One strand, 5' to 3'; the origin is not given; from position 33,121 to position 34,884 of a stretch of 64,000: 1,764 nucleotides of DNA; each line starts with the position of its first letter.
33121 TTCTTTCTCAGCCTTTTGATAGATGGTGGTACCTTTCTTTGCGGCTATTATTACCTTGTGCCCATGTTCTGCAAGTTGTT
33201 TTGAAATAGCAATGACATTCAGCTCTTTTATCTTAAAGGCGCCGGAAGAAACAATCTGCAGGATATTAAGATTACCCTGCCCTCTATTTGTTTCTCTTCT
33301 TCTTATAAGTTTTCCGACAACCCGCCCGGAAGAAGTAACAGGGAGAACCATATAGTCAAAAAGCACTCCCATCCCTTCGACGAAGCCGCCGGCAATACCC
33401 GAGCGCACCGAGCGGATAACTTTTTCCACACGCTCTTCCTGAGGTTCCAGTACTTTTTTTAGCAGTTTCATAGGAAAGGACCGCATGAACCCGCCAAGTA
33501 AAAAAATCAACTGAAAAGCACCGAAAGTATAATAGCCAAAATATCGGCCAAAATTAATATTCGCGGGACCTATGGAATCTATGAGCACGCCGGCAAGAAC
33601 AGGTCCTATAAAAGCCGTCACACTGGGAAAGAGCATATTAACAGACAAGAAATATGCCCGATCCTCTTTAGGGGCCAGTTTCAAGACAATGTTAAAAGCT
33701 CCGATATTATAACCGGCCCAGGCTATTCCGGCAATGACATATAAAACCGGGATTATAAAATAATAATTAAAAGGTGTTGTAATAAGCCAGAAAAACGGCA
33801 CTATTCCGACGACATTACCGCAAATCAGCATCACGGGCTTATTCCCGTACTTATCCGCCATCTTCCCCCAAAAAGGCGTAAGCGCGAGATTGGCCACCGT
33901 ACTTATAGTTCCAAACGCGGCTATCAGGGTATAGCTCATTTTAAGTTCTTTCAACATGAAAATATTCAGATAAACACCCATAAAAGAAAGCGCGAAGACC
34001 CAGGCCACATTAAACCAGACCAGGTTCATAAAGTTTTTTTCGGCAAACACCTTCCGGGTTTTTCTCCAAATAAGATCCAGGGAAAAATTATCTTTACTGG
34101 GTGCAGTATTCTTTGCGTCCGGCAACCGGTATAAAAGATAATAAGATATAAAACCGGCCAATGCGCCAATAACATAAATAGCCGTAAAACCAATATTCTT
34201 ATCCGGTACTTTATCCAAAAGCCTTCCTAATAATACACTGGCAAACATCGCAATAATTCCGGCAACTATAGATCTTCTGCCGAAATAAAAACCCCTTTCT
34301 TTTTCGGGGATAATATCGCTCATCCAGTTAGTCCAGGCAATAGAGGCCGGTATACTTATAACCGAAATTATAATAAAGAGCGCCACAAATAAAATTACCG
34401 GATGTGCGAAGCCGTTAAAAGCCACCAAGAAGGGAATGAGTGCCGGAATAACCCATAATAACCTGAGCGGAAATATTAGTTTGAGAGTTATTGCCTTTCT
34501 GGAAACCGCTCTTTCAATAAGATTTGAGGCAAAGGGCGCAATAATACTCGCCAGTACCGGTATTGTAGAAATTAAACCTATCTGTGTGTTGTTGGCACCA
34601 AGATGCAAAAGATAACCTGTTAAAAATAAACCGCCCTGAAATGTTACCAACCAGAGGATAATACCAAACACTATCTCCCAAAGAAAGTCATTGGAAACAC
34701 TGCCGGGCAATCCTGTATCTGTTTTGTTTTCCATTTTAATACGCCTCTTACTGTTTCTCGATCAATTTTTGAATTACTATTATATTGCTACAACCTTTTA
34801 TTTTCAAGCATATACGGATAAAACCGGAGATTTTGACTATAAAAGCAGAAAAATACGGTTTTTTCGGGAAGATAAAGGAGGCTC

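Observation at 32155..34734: Single-polypeptide fusion of an MFS transporter and a GT4 glycosyltransferase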

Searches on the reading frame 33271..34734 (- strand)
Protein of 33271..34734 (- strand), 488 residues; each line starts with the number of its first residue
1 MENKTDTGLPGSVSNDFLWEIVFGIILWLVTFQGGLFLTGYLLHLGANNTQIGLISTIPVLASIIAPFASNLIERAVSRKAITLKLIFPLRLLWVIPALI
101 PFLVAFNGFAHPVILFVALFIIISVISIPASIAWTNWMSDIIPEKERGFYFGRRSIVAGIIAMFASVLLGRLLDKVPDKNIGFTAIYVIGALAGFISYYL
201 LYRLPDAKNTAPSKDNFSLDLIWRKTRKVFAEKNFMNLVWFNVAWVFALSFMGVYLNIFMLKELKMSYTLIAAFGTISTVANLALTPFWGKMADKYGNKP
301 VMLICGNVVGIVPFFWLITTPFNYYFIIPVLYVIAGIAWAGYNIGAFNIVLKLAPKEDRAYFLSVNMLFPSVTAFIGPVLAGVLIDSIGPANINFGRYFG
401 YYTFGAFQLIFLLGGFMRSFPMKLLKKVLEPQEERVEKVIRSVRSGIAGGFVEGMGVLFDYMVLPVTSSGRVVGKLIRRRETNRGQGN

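Call 11: search_solved_structures(query=window:33271-34734:-, max_evalue=1)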
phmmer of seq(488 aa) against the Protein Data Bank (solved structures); distinct sequences matched with E-value up to 1: 0.

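Call 47: find_homologous_proteins(query=window:33271-34734:-)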
Query seq(488 aa) (488 aa): 68 proteins with E <= 0.001 among 8000 candidates.
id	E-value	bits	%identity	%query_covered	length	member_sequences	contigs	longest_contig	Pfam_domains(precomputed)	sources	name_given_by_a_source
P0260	5.8e-192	657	66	90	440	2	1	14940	PF12832.14,PF07690.22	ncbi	ncbi:MAG: hypothetical protein A2044_07110, partial [Candidatus Firestonebacteria bacterium GWA2_43_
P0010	2.3e-183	629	56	99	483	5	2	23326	PF12832.14,PF07690.22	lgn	-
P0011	2.7e-182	625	58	98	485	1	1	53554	PF12832.14,PF07690.22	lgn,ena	-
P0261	7.1e-119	416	42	99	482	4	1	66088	PF12832.14,PF07690.22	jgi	-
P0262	3.4e-115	404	41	99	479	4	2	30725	PF12832.14,PF07690.22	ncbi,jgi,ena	-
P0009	3.5e-79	285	99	28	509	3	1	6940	PF00534.27,PF13477.13,PF13439.13,PF13692.13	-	-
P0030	3.8e-78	282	33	88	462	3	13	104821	PF07690.22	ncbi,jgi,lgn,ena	-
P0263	8.2e-51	192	29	88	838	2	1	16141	PF02985.29,PF03130.23,PF13646.13,PF07690.22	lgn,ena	-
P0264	1.3e-48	184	31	86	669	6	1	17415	PF13347.13,PF01306.26,PF02985.29,PF03130.23,PF13646.13,PF07690.22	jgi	jgi:MFS family permease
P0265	1.2e-45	175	28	88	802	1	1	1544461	PF00514.30,PF13347.13,PF02985.29,PF03130.23,PF12832.14,PF13646.13,PF07690.22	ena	-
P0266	9.2e-45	172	28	87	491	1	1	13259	PF07690.22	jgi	jgi:MFS family permease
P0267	6.6e-44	169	27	84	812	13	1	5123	PF13347.13,PF03130.23,PF12832.14,PF13646.13,PF07690.22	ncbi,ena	-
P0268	1.2e-43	168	28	84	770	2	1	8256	PF13347.13,PF02985.29,PF03130.23,PF13513.13,PF12832.14,PF13646.13,PF07690.22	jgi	-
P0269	2.8e-43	167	28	84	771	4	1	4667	PF13347.13,PF02985.29,PF03130.23,PF13513.13,PF12832.14,PF13646.13,PF07690.22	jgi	jgi:HEAT repeat protein/MFS-type transporter involved in bile tolerance (Atg22 family)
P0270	6.7e-43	166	28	87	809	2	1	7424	PF00514.30,PF02985.29,PF03130.23,PF12832.14,PF13646.13,PF07690.22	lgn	-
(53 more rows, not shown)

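Call 48: find_encoding_contigs(protein=P0261, flank=7000, max_places=2)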
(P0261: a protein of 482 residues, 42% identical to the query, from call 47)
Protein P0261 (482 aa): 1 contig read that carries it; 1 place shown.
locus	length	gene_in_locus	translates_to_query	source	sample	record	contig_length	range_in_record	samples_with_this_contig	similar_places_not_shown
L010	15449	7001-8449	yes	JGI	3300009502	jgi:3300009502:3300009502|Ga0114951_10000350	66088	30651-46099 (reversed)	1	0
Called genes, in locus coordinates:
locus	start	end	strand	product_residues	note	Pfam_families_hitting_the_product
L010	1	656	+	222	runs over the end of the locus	-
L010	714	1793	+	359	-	-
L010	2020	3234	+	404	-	-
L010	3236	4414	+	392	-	-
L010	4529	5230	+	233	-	-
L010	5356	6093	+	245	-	PF12146:Hydrolase_4 (faint), PF00326:Peptidase_S9 (weak)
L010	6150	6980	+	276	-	PF01261:AP_endonuc_2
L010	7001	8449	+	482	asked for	PF07690:MFS_1, PF12832:MFS_1_like, PF07690:MFS_1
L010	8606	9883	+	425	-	-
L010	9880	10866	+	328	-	-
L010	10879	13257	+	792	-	PF05592:Bac_rhamnosid (weak), PF17389:Bac_rhamnosid6H, PF22422:MGH1-like_GH (faint)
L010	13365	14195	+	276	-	PF02633:Creatininase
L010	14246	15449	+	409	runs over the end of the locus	PF16075:DUF4815 (weak), PF25182:NonGDSL, PF00657:Lipase_GDSL, PF13472:Lipase_GDSL_2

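Call 49: find_encoding_contigs(protein=P0262, flank=7000, max_places=2)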
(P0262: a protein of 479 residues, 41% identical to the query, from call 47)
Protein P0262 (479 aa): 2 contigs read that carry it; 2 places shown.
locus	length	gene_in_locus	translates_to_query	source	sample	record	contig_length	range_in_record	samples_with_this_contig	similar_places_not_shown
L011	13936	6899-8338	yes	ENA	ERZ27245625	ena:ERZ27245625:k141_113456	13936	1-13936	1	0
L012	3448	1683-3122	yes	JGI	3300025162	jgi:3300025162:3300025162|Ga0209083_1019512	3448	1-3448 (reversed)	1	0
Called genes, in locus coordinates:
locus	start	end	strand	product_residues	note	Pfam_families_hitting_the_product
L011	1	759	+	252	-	?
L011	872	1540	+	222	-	-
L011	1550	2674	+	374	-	-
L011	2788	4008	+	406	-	-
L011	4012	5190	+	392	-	-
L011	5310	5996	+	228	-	-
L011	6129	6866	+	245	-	PF12146:Hydrolase_4 (faint), PF00326:Peptidase_S9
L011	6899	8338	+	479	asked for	PF07690:MFS_1, PF12832:MFS_1_like, PF07690:MFS_1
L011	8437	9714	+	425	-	-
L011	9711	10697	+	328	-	PF01602:Adaptin_N (faint), PF02985:HEAT (faint), PF13646:HEAT_2, PF03130:HEAT_PBS (faint), PF13646:HEAT_2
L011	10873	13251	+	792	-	PF05592:Bac_rhamnosid (weak), PF17389:Bac_rhamnosid6H, PF22422:MGH1-like_GH (faint)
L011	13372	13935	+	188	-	?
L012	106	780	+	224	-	-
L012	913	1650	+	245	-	PF12146:Hydrolase_4 (faint), PF00326:Peptidase_S9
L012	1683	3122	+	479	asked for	PF07690:MFS_1, PF12832:MFS_1_like, PF07690:MFS_1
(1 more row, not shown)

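Call 53: search_protein_families(library=ncbifam, proteins=[window:33271-34734:-], max_evalue=1)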
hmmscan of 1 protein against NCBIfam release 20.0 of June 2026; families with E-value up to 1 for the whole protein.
seq(488 aa): 11 families
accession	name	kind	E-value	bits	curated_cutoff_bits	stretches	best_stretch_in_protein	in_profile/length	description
TIGR00900.1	2A0121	subfamily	1.2e-15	57.8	319.6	3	181-389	154-364/364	H+ Antiporter protein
NF007710.0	PRK10406.1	subfamily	4.5e-09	35.9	550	1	95-312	108-322/432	MFS family transporter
NF011656.1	PRK15075.1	subfamily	4.3e-06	25.9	445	1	135-388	131-387/419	tricarballylate/proton symporter TcuC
TIGR00899.1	2A0120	subfamily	8.5e-06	25.1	522.3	1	238-393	4-157/375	sugar efflux transporter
TIGR00880.1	2_A_01_02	superfamily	1.4e-05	25.2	131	2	277-388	6-114/141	multidrug resistance protein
NF041040.1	FslB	exception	1.9e-05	23.9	600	1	248-386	26-160/417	rhizoferrin export MFS transporter FslB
NF000009.1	tet_MFS_Tcr3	exception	0.00077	18.1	1000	1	280-385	76-178/512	tetracycline efflux MFS transporter Tcr3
NF000095.1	tet_MFS_OtrB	exception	0.0011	17.6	999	1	279-387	70-175/563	oxytetracycline resistance efflux MFS transporter OtrB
TIGR00898.1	2A0119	subfamily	0.0012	17.8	550.75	1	279-381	136-235/506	cation transport protein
NF002363.0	PRK01345.1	equivalog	0.051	12.7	422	1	47-80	169-200/318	zinc metalloprotease HtpX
TIGR01299.1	synapt_SV2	subfamily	0.22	9.3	637.3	1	272-409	205-338/742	synaptic vesicle protein SV2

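Call 63: find_encoding_contigs(protein=P0265, flank=6000, max_places=2)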
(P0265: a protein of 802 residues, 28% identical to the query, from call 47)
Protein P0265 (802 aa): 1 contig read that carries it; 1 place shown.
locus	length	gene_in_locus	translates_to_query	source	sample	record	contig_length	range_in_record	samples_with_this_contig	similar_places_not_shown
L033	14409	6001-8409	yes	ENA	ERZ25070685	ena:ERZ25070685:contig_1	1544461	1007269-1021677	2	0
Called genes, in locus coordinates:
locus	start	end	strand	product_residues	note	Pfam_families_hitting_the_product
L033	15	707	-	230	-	PF13228:DUF4037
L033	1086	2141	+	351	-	PF02445:NadA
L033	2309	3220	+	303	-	PF01261:AP_endonuc_2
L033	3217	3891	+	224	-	PF01902:Diphthami_syn_2_N, PF28410:Diphthami_syn_2_C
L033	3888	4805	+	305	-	PF01497:Peripla_BP_2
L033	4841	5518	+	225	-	-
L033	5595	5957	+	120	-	PF13396:PLDc_N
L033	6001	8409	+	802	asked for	PF07690:MFS_1, PF00514:Arm (faint), PF03130:HEAT_PBS (faint), PF13347:MFS_2, PF07690:MFS_1, PF12832:MFS_1_like (weak), PF02985:HEAT (faint), PF13646:HEAT_2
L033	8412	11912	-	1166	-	PF20729:PE-PGRS_C (faint), PF00595:PDZ (faint), PF09668:Asp_protease (faint), PF13650:Asp_protease_2, PF13975:gag-asp_proteas, PF13650:Asp_protease_2, PF13975:gag-asp_proteas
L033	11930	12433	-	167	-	-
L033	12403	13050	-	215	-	PF04116:FA_hydroxylase (weak)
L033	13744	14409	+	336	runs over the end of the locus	PF21189:PHA02142, PF09414:RNA_ligase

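Call 66: search_protein_families(library=ncbifam, proteins=[L010:8606-9883:+, L010:9880-10866:+, L010:2020-3234:+, L010:3236-4414:+, L010:714-1793:+, L010:4529-5230:+], max_evalue=0.01)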
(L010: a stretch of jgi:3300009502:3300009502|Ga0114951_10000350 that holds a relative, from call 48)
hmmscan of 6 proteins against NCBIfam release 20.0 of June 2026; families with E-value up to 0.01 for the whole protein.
L010:8606-9883:+ (425 aa): 0 families

L010:9880-10866:+ (328 aa): 7 families
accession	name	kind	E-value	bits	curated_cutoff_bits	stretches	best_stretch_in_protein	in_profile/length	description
NF045915.1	PhycobilmeDegNblB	equivalog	1.4e-20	73.7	300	2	3-74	131-202/214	phycobilisome degradation protein NblB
NF058502.1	phyc_lyase_CpcE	equivalog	8.1e-18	64.8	330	1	19-117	59-159/260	C-phycocyanin alpha-cysteine-84 phycocyanobilin lyase subunit CpcE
NF058505.1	phyc_lyase_CpeY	equivalog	1.1e-10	40.7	600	2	19-69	356-406/419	C-phycoerythrin alpha-cysteine-82 phycoerythrobilin lyase CpeY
TIGR02270.1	TIGR02270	subfamily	8.6e-08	31.6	206.8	0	194-320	73-199/410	TIGR02270 family protein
NF010374.0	PRK13800.1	equivalog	2.5e-06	26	1196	1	11-127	785-889/898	fumarate reductase/succinate dehydrogenase flavoprotein subunit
NF058515.1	phyc_lyase_CpcF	equivalog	5.2e-06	26.2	220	1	21-71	18-67/200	C-phycocyanin alpha-cysteine-84 phycocyanobilin lyase subunit CpcF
NF045662.1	DVU0298_fam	equivalog_domain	0.00088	18.9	75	0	262-311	140-188/213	DVU0298 family protein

L010:2020-3234:+ (404 aa): 0 families

L010:3236-4414:+ (392 aa): 0 families

L010:714-1793:+ (359 aa): 0 families

L010:4529-5230:+ (233 aa): 0 families

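Call 85: search_solved_structures(query=A5, max_evalue=10, show_alignments=2)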
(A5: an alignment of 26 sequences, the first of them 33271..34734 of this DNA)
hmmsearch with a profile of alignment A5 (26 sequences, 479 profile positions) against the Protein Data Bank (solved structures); distinct sequences matched with E-value up to 10: 33.
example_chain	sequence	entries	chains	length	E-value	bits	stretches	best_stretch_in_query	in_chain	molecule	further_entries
7lo7_Z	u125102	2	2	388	4.4e-08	35.3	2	240-394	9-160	Quinolone resistance protein NorA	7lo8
8tte_A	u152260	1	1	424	6.7e-08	34.7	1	240-395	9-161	Quinolone resistance protein NorA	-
28vj_B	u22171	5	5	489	7.4e-08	34.5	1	240-394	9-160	Quinolone resistance protein NorA,Soluble cytochrome b562 | NorA-BRIL(3A) fusion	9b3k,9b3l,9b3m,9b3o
9pv0_Z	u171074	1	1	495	7.9e-08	34.5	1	240-394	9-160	Quinolone resistance protein NorA, Soluble cytochrome b562 chimera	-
8tth_A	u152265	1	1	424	8.3e-08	34.4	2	240-395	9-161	Quinolone resistance protein NorA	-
8ttg_A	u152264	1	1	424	8.4e-08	34.4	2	240-396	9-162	Quinolone resistance protein NorA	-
8ttf_A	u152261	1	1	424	8.5e-08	34.3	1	240-395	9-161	Quinolone resistance protein NorA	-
7y58_A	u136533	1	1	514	1.2e-06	30.5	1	289-395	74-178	Antiseptic resistance protein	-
29om_A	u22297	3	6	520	2.3e-06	29.6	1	289-395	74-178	Antiseptic resistance protein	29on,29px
6s4m_A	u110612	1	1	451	0.00012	24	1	278-411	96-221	Major facilitator superfamily domain-containing protein 10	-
8ex4_A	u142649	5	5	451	0.0017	20.2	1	279-395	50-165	Sphingosine-1-phosphate transporter SPNS2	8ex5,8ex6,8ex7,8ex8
8g92_A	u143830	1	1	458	0.0018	20.1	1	279-395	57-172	Sphingosine-1-phosphate transporter SPNS2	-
8wjh_A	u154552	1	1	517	0.0018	20.1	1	283-390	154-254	Solute carrier family 22 member 11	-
9m9y_A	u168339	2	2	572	0.0022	19.8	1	283-390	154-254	Solute carrier family 22 member 11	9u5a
7yub_R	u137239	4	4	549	0.0024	19.7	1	279-395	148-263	Sphingosine-1-phosphate transporter SPNS2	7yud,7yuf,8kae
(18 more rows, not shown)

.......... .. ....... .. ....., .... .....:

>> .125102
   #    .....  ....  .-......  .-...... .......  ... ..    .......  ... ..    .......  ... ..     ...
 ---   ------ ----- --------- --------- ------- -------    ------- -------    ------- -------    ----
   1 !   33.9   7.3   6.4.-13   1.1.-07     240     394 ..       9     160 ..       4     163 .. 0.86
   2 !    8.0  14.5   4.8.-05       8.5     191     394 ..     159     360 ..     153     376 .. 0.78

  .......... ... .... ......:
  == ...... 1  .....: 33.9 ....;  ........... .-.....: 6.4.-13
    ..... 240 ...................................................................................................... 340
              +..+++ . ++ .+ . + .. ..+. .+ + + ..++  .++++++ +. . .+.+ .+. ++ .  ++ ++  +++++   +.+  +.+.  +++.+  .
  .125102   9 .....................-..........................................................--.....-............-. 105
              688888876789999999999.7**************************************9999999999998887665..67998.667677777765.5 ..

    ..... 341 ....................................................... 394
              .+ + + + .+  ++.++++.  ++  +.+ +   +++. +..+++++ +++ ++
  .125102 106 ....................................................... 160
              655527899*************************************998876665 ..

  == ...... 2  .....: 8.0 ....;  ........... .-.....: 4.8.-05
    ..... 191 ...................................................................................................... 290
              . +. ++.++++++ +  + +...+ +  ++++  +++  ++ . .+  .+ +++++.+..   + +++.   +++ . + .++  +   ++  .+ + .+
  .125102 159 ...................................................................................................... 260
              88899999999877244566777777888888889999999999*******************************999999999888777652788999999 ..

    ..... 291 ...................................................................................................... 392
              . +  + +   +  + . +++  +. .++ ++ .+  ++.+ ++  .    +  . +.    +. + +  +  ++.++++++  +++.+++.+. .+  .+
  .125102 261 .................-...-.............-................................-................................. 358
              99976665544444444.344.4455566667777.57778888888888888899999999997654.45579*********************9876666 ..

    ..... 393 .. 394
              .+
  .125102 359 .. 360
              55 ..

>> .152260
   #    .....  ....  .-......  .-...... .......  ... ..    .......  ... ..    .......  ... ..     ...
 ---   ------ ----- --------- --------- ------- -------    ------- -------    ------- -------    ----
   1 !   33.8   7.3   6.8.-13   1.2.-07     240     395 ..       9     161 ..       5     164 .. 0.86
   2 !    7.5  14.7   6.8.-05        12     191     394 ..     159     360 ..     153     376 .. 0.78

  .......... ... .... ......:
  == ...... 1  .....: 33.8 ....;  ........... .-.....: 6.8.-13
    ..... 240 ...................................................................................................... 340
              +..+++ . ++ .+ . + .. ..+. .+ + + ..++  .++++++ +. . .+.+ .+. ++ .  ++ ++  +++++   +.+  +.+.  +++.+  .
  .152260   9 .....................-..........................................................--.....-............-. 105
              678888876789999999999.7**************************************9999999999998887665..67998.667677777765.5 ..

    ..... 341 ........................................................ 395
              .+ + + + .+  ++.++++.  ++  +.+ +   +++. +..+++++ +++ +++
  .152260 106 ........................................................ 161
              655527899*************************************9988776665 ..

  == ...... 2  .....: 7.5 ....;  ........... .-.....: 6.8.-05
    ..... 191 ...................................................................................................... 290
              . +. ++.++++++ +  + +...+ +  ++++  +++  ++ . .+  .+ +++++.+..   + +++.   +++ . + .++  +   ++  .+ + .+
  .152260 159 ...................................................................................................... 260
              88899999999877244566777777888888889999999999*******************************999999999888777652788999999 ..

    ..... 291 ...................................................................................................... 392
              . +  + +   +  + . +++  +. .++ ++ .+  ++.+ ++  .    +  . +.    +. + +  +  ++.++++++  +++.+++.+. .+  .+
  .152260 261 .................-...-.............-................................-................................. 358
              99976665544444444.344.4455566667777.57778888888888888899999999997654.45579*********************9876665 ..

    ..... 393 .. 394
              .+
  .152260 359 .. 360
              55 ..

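Call 86: search_protein_families(library=pfam, alignment_id=A5, max_evalue=0.01)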
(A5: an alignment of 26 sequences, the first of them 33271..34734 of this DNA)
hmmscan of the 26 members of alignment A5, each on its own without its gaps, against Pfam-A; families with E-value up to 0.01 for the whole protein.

A. member 1, window:33271-34734:- (488 aa): 5 families
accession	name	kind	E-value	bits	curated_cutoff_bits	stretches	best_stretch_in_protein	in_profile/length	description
PF07690.21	MFS_1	-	2.9e-33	115.7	33.4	2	248-457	11-218/347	Major Facilitator Superfamily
PF12832.13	MFS_1_like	-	9.8e-12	45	25.2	1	37-391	21-368/373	MFS_1 like family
PF13347.12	MFS_2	-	1.3e-11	44.2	27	1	108-386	92-382/427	MFS/sugar transport protein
PF11700.14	ATG22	-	0.0034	16.6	24.1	1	267-343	71-145/482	Vacuole effluxer Atg22 like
PF03137.26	OATP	-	0.0064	15.3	25.8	1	328-387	462-522/545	Organic Anion Transporter Polypeptide (OATP) family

B. families by the number of members that match (of 26 scanned): 8 families
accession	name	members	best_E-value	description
PF07690.21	MFS_1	26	8.6e-41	Major Facilitator Superfamily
PF12832.13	MFS_1_like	16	1.1e-20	MFS_1 like family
PF11700.14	ATG22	5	1.7e-05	Vacuole effluxer Atg22 like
PF13347.12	MFS_2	4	4.8e-13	MFS/sugar transport protein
PF03209.21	PUCC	4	1.1e-09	PUCC protein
PF00083.30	Sugar_tr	4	1.7e-08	Sugar (and other) transporter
PF01306.25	LacY_symp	1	0.0011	LacY proton/sugar symporter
PF03137.26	OATP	1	0.0064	Organic Anion Transporter Polypeptide (OATP) family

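Call 93: search_protein_families(library=pfam, proteins=[L010:8606-9883:+, L010:714-1793:+, L010:4529-5230:+], max_evalue=1)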
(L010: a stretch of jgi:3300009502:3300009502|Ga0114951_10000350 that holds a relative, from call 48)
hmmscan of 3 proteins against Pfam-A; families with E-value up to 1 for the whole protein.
L010:8606-9883:+ (425 aa): 1 family
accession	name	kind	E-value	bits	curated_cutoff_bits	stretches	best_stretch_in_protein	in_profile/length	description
PF04734.18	Ceramidase_alk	-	0.0054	15.9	32.1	1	23-168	16-156/509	Neutral/alkaline non-lysosomal ceramidase, N-terminal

L010:714-1793:+ (359 aa): 3 families
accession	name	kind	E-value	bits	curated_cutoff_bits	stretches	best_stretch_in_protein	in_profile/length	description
PF02449.21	Glyco_hydro_42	-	0.012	15.4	21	1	149-235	246-336/376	Beta-galactosidase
PF02836.23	Glyco_hydro_2_C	-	0.066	12.8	21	1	78-154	116-184/302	Glycosyl hydrolases family 2, TIM barrel domain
PF16709.11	SCAB-Ig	-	0.17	12.4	27.6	1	224-264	44-84/98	Ig domain of plant-specific actin-binding protein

L010:4529-5230:+ (233 aa): 1 family
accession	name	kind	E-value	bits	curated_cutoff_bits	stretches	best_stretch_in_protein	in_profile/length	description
PF16738.10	CBM26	-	0.21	12.2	28.1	0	71-105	3-35/70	Starch-binding module 26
